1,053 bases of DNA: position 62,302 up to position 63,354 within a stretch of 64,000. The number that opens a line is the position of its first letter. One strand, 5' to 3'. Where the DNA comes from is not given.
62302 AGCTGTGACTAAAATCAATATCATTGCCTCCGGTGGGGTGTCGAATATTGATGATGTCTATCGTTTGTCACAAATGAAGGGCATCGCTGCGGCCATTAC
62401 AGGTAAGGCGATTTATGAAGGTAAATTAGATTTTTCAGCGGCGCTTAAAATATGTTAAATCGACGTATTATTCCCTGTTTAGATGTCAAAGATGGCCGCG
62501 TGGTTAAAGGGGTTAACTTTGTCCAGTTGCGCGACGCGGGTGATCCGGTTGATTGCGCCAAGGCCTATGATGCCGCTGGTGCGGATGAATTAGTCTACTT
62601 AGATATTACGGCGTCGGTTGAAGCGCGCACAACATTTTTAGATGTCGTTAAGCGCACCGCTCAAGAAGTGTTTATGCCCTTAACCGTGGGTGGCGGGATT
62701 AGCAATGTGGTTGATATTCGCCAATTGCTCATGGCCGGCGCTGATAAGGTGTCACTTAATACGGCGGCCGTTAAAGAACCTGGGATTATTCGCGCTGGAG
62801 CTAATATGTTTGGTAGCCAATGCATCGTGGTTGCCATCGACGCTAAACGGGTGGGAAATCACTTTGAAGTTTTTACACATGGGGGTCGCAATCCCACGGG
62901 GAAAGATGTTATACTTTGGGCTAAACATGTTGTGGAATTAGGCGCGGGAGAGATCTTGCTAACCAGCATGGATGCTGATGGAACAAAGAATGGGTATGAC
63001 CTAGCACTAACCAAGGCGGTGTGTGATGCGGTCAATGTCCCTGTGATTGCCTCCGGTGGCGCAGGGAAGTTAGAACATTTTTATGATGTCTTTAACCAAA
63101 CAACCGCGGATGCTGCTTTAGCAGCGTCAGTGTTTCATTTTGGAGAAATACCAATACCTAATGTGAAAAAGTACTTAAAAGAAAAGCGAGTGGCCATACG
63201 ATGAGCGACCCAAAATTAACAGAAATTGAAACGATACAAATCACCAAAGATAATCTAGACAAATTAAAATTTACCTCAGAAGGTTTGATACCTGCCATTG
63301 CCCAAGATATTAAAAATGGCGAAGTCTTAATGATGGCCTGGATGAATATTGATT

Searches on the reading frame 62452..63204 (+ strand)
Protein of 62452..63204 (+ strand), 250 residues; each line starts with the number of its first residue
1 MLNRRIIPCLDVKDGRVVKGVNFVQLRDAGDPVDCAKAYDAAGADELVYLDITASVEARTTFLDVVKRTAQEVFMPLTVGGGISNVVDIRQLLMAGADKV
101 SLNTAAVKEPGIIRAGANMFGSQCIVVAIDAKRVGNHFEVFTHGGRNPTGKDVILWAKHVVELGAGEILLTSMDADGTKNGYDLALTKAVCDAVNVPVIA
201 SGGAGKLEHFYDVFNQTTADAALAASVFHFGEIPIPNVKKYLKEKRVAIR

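Call 31: search_protein_families(library=pfam, proteins=[window:62452-63204:+], max_evalue=0.00001)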
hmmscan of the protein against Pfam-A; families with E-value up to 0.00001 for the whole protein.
window:62452-63204:+ (250 aa): 1 family
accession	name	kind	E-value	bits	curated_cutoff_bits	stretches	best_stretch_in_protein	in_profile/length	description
PF00977.27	His_biosynth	-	1.7e-84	283.3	23.6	1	5-233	1-227/228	Histidine biosynthesis protein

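Call 107: find_encoding_contigs(protein=window:62452-63204:+, flank=10000, max_places=3)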
Protein window:62452-63204:+ (250 aa): 6 contigs read that carry it; 3 places shown.
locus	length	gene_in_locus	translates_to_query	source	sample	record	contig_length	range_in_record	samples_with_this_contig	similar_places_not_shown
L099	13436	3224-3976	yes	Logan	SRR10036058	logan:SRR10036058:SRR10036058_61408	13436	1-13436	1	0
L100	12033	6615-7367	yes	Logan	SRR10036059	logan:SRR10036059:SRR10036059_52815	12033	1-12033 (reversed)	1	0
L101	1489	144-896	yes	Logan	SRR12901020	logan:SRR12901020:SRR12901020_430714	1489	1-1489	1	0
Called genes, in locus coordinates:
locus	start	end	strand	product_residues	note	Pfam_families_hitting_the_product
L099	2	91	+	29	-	?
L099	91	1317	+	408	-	PF00815:Histidinol_dh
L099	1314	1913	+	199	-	PF00475:IGPD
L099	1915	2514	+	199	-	PF00117:GATase, PF07685:GATase_3 (weak), PF07722:Peptidase_C26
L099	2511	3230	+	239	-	PF00977:His_biosynth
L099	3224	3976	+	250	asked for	PF00977:His_biosynth, PF01207:Dus (faint), PF03060:NMO (faint)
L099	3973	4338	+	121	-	PF01502:PRA-CH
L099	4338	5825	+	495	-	PF04715:, PF00425:Chorismate_bind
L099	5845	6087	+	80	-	PF00886:Ribosomal_S16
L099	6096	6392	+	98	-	PF02699:YajC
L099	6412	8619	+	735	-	PF07549:Sec_GG (faint), PF21760:SecD_1st, PF22599:SecDF_P1_head, PF02355:SecD_SecF_C, PF03176:MMPL (weak), PF02355:SecD_SecF_C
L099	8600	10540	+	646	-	PF17757:UvrB_inter, PF02559:CarD_TRCF_RID, PF04851:ResIII, PF00270:DEAD, PF00271:Helicase_C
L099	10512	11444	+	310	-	PF13623:SurA_N_2 (weak), PF13624:SurA_N_3, PF09312:SurA_N, PF13145:Rotamase_2, PF13616:Rotamase_3, PF00639:Rotamase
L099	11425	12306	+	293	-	PF04166:PdxA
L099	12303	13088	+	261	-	PF00398:RrnaAD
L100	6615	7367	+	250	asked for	PF00977:His_biosynth, PF01207:Dus (faint), PF03060:NMO (faint)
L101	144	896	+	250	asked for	PF00977:His_biosynth, PF01207:Dus (faint), PF03060:NMO (faint)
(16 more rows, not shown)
